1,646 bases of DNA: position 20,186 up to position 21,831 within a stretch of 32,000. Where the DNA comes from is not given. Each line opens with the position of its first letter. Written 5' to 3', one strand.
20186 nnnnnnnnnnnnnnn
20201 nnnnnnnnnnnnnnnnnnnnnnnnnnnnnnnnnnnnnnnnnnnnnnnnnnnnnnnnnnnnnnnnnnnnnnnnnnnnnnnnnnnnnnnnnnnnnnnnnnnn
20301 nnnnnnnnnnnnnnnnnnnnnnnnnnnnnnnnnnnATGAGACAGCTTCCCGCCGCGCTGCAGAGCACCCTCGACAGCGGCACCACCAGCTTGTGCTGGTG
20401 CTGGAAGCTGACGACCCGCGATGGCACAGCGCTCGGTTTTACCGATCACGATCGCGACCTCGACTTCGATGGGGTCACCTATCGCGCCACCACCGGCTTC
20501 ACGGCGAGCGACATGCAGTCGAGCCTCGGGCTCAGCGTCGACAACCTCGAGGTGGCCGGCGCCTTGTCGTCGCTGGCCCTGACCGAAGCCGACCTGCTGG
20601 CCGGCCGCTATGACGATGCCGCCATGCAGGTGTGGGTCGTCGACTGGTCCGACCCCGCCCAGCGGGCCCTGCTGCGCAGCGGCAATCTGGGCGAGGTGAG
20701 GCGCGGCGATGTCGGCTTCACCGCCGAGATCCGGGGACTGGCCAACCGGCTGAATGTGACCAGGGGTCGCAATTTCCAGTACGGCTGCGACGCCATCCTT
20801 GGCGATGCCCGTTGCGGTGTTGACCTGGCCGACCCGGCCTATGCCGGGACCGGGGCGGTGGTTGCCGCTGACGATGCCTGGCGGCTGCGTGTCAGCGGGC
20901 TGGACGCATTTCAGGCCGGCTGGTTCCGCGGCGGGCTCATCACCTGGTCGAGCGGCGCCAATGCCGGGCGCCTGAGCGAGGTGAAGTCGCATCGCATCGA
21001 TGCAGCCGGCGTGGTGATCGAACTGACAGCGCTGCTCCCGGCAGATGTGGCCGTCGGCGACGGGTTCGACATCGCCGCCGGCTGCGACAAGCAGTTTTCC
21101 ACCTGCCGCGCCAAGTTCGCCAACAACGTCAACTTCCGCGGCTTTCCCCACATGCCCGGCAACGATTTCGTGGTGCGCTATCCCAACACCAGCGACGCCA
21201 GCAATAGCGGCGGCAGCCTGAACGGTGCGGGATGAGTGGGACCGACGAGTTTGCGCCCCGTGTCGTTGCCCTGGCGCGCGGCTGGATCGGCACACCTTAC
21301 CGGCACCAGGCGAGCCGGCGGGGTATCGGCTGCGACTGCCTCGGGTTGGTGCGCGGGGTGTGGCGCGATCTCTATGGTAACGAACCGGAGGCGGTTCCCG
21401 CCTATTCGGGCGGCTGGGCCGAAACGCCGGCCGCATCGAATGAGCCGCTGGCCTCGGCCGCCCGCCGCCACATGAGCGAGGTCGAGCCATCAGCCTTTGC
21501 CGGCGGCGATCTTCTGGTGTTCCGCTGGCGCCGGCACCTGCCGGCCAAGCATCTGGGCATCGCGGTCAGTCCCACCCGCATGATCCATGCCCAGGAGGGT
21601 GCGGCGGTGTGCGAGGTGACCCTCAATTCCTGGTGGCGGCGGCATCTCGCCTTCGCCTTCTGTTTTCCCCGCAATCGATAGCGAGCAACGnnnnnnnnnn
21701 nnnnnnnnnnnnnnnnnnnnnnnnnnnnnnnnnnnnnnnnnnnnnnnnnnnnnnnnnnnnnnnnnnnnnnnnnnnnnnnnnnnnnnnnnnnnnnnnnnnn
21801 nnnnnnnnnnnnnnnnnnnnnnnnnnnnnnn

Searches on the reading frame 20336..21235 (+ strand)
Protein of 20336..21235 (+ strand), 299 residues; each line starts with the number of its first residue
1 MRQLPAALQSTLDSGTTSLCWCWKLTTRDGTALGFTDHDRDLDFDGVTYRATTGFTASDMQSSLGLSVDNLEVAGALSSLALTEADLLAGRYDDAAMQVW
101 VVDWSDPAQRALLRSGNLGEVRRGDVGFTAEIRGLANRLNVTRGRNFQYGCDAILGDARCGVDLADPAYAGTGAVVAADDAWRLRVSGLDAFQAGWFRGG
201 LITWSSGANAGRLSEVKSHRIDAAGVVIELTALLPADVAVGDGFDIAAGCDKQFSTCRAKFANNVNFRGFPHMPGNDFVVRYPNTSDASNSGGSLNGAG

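Call 64: search_protein_families(library=pfam, proteins=[window:20336-21235:+], max_evalue=0.01)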
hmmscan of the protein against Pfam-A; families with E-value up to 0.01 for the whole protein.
window:20336-21235:+ (299 aa): 2 families
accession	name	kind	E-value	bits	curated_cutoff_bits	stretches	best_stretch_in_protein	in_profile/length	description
PF09931.15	Phage_phiJL001_Gp84_N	-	2.8e-61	206.8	26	1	5-163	1-160/160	Baseplate hub protein, N-terminal attachment domain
PF09356.15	Phage_BR0599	-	3.7e-30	104.5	22.9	1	195-277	1-80/80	Phage conserved hypothetical protein BR0599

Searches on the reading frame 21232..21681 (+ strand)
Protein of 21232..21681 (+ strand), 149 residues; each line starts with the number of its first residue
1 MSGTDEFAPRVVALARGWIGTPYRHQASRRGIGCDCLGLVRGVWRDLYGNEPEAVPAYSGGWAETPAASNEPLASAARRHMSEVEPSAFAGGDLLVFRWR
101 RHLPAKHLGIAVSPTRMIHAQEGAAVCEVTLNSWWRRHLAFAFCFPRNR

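Call 64: search_protein_families(library=pfam, proteins=[window:21232-21681:+], max_evalue=0.01)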
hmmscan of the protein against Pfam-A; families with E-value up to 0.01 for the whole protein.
window:21232-21681:+ (149 aa): 1 family
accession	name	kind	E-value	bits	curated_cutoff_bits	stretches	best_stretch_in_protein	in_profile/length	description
PF00877.26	NLPC_P60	-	3.5e-08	33.8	23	1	20-139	1-100/105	NlpC/P60 family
